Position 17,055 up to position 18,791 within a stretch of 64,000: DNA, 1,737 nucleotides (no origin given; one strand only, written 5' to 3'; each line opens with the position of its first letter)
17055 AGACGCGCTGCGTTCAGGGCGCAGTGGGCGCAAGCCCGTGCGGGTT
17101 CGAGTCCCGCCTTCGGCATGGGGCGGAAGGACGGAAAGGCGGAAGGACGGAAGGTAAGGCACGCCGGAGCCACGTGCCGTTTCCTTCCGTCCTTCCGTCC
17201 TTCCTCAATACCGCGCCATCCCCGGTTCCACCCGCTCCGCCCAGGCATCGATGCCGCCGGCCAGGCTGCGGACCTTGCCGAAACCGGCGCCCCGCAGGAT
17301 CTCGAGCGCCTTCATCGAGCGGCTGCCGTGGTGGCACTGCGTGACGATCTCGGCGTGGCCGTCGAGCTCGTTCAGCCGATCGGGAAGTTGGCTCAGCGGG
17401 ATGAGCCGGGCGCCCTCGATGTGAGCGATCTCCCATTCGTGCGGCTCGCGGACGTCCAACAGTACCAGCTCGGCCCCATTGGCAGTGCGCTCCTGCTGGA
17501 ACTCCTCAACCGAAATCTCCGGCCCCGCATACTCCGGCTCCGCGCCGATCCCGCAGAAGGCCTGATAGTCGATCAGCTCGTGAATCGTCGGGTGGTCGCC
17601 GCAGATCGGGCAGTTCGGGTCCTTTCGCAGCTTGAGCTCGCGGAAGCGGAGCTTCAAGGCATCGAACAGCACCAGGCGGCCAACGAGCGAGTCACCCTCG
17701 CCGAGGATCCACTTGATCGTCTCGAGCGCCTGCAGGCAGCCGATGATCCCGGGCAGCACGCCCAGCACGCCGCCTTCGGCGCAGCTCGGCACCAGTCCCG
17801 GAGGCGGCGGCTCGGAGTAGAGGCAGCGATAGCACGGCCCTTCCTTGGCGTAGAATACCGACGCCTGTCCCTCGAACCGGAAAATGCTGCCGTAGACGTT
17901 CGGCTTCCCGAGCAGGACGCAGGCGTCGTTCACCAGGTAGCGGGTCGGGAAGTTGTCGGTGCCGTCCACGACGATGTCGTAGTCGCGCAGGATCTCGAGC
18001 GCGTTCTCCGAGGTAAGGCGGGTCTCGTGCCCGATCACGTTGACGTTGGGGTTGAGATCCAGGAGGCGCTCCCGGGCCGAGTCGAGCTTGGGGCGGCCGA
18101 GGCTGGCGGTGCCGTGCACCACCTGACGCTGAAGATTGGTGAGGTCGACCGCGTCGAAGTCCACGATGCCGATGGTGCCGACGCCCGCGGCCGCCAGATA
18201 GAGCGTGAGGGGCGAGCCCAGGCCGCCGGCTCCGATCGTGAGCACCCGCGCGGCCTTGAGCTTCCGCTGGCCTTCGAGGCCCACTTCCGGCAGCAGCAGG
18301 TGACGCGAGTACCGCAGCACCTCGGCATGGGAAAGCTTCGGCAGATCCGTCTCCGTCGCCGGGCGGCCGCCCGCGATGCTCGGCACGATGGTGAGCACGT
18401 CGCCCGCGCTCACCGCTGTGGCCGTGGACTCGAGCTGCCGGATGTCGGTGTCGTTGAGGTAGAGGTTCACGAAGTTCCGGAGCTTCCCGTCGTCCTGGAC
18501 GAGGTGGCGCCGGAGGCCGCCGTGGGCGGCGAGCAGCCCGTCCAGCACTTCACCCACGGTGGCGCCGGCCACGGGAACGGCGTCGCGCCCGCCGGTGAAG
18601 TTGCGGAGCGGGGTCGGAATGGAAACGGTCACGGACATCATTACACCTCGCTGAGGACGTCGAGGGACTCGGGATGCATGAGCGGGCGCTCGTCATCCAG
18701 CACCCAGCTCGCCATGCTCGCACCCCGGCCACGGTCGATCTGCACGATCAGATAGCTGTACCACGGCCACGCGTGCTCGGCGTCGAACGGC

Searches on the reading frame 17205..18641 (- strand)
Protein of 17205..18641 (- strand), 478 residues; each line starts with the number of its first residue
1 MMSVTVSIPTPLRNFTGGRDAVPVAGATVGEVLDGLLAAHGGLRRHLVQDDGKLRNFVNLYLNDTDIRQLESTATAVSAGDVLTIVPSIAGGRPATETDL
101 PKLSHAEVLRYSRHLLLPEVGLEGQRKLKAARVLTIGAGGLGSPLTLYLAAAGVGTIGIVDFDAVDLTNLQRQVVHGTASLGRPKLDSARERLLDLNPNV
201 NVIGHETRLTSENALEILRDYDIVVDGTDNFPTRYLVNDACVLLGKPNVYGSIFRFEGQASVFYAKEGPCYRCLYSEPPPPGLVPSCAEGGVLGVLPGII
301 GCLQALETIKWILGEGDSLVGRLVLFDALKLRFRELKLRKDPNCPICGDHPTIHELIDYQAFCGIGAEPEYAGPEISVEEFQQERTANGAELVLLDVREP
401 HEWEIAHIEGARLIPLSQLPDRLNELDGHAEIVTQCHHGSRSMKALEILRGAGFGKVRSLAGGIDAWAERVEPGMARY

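Call 20: search_protein_families(library=pfam, proteins=[window:17205-18641:-])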
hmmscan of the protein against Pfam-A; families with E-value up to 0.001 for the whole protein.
window:17205-18641:- (478 aa): 3 families
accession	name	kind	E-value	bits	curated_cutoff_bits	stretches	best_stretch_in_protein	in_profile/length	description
PF00899.27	ThiF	-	2.2e-83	279.5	28.1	1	111-345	1-237/238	ThiF family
PF00581.25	Rhodanese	-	5.9e-18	65.6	22.2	1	379-469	3-101/102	Rhodanese-like domain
PF02597.26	ThiS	-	2.9e-10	41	22.5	1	6-92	1-76/76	ThiS family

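Call 61: find_encoding_contigs(protein=window:17205-18641:-, flank=1000, max_places=10)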
Protein window:17205-18641:- (478 aa): 7 contigs read that carry it; 6 places shown.
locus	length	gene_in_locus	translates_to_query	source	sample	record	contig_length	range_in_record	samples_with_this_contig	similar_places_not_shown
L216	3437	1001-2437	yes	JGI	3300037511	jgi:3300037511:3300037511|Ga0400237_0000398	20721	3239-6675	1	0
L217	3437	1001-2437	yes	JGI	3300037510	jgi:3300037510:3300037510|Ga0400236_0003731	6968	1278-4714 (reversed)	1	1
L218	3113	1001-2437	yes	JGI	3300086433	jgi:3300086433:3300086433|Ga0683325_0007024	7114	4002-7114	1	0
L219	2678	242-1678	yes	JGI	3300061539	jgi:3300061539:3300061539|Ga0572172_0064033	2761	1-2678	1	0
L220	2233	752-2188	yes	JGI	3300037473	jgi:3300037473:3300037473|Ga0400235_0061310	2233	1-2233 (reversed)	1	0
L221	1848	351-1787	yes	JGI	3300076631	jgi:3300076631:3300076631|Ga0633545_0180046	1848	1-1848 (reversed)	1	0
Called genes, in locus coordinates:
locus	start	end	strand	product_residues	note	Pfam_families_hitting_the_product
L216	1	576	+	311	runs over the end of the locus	PF00291:PALP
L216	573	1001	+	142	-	PF01398:JAB (weak), PF14464:Prok-JAB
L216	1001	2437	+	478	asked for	PF02597:ThiS, PF00899:ThiF, PF00581:Rhodanese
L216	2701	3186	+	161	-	PF01668:SmpB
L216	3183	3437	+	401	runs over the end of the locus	PF01520:Amidase_3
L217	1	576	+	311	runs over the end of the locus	PF00291:PALP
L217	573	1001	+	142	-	PF01398:JAB (weak), PF14464:Prok-JAB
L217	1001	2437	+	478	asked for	PF02597:ThiS, PF00899:ThiF, PF00581:Rhodanese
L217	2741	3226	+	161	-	PF01668:SmpB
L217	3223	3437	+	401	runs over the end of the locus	PF01520:Amidase_3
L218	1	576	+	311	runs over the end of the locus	PF00291:PALP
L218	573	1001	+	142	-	PF01398:JAB (weak), PF14464:Prok-JAB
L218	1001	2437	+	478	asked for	PF02597:ThiS, PF00899:ThiF, PF00581:Rhodanese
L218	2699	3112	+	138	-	?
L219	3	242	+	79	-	?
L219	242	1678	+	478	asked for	PF02597:ThiS, PF00899:ThiF, PF00581:Rhodanese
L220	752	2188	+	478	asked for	PF02597:ThiS, PF00899:ThiF, PF00581:Rhodanese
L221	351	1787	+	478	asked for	PF02597:ThiS, PF00899:ThiF, PF00581:Rhodanese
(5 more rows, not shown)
